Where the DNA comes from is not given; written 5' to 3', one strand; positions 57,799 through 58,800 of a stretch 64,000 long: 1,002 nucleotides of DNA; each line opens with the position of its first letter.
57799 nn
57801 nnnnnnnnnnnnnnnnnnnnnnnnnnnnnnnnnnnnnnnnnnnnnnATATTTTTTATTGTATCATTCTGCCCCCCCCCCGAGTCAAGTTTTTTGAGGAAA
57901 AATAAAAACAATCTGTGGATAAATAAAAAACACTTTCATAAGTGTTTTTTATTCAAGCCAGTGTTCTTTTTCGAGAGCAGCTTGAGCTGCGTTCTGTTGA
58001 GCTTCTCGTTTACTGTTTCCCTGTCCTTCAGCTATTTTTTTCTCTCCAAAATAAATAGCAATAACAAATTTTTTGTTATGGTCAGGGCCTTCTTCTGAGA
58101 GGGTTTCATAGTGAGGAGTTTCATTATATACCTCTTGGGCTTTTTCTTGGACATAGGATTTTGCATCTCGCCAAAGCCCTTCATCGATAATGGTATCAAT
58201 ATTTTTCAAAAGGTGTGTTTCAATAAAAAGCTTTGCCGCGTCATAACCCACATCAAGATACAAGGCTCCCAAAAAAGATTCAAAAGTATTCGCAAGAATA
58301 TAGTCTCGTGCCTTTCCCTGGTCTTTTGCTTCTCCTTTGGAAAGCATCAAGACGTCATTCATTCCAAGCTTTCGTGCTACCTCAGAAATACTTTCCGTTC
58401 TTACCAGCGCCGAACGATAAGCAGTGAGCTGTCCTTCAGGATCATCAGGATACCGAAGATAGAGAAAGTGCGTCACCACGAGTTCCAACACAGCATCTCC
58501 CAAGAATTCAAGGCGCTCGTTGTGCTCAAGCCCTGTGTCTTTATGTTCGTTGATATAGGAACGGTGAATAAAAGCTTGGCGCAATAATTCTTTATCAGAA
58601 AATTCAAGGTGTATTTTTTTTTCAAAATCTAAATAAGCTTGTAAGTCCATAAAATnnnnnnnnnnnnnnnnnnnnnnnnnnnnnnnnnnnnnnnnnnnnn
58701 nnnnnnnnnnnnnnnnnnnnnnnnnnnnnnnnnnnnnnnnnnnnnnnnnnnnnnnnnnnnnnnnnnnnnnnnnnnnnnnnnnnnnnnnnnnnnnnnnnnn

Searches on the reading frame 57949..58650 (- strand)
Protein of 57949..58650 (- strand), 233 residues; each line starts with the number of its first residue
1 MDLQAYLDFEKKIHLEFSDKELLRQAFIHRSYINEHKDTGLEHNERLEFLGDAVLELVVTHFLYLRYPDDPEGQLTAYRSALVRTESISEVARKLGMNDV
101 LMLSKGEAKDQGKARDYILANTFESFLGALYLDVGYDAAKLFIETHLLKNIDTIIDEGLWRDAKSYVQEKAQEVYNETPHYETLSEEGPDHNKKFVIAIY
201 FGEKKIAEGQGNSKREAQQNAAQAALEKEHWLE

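Call 7: search_protein_families(library=pfam, proteins=[window:57949-58650:-], max_evalue=0.01)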
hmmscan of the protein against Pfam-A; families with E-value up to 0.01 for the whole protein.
window:57949-58650:- (233 aa): 5 families
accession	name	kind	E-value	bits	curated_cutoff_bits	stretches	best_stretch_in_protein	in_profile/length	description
PF14622.11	Ribonucleas_3_3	-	2.1e-38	131.8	35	1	19-150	1-127/128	Ribonuclease-III-like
PF00636.31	Ribonuclease_3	-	1.2e-26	93.8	27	1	45-135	1-102/102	Ribonuclease III domain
PF00035.32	dsrm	-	3e-17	63.4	23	1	164-228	2-65/66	Double-stranded RNA binding motif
PF22935.1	RM44_endonuclase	-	2.7e-14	53.9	27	1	9-130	9-139/139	Large ribosomal subunit protein mL44, endonuclease domain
PF24995.1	DSRM_2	-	0.00012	22.9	27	1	187-228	37-76/79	dsRNA binding domain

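Call 43: find_homologous_proteins(query=window:57949-58650:-, max_evalue=1e-40)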
Query window:57949-58650:- (233 aa): 7983 proteins with E <= 1e-40 among 8000 candidates; the best 120 are listed.
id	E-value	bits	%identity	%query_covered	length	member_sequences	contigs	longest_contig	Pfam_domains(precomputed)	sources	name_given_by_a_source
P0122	3.5e-149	513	100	100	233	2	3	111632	PF00636.32,PF22935.2,PF14622.12,PF00035.33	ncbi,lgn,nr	ncbi:MAG: ribonuclease III [Candidatus Pacebacteria bacterium]|nr:ribonuclease III [Candidatus Pacei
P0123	5.4e-108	378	75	99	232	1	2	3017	PF00636.32,PF22935.2,PF14622.12,PF00035.33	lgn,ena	-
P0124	6.2e-108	378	74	98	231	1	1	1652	PF00636.32,PF22935.2,PF14622.12,PF00035.33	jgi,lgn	-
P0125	1.3e-106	373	75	97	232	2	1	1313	PF00636.32,PF22935.2,PF14622.12,PF00035.33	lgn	-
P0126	2.4e-106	373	73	99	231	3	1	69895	PF00636.32,PF22935.2,PF14622.12,PF00035.33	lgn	-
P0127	4.7e-106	372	74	98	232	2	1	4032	PF00636.32,PF22935.2,PF14622.12,PF00035.33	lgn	-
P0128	5.5e-106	371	74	97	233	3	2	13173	PF00636.32,PF22935.2,PF14622.12,PF00035.33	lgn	-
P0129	1.8e-105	370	72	98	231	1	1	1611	PF00636.32,PF22935.2,PF14622.12,PF00035.33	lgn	-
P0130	2.1e-105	369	73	99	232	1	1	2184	PF00636.32,PF22935.2,PF14622.12,PF00035.33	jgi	jgi:ribonuclease III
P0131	2.2e-105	369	72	98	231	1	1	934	PF00636.32,PF22935.2,PF14622.12,PF00035.33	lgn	-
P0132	3.9e-105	369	71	98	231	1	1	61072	PF00636.32,PF22935.2,PF14622.12,PF00035.33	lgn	-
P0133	4.2e-105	368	72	99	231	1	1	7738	PF00636.32,PF22935.2,PF14622.12,PF00035.33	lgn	-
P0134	4.7e-105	368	72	99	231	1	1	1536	PF00636.32,PF22935.2,PF14622.12,PF00035.33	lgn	-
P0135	5.2e-105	368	72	99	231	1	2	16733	PF00636.32,PF22935.2,PF14622.12,PF00035.33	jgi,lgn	jgi:ribonuclease-3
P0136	6.4e-105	368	74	98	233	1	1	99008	PF00636.32,PF22935.2,PF14622.12,PF00035.33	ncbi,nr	ncbi:MAG: ribonuclease III [Candidatus Pacebacteria bacterium]|nr:ribonuclease III [Candidatus Pacei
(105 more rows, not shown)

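Call 45: find_encoding_contigs(protein=P0122, flank=3000, max_places=10)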
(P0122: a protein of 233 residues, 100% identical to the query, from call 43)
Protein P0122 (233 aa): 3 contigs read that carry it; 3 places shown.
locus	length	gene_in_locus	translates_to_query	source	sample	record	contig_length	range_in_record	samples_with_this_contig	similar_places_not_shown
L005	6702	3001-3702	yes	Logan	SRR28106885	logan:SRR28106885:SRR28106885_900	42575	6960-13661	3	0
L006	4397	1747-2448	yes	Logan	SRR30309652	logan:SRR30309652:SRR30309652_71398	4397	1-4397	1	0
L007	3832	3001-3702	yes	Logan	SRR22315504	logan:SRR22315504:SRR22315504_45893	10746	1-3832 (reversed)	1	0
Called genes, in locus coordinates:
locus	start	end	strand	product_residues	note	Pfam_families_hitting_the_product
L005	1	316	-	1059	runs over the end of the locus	PF02811:PHP, PF07733:DNA_pol3_alpha, PF17657:DNA_pol3_finger, PF14579:HHH_6, PF01336:tRNA_anti-codon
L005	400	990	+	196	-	PF01351:RNase_HII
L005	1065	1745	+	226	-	-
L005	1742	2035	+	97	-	PF01783:Ribosomal_L32p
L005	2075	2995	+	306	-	PF01029:NusB, PF00293:NUDIX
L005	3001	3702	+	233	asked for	PF22935:RM44_endonuclase, PF14622:Ribonucleas_3_3, PF00636:Ribonuclease_3, PF00035:dsrm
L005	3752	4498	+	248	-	PF01509:TruB_N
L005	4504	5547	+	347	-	-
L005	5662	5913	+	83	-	PF01541:GIY-YIG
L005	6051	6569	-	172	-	PF04214:DUF411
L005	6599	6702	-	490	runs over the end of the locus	PF07732:Cu-oxidase_3, PF00394:Cu-oxidase, PF07731:Cu-oxidase_2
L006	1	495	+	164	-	?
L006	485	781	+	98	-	PF01783:Ribosomal_L32p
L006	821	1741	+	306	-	PF01029:NusB, PF00293:NUDIX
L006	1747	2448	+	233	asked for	PF22935:RM44_endonuclase, PF14622:Ribonucleas_3_3, PF00636:Ribonuclease_3, PF00035:dsrm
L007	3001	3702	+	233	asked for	PF22935:RM44_endonuclase, PF14622:Ribonucleas_3_3, PF00636:Ribonuclease_3, PF00035:dsrm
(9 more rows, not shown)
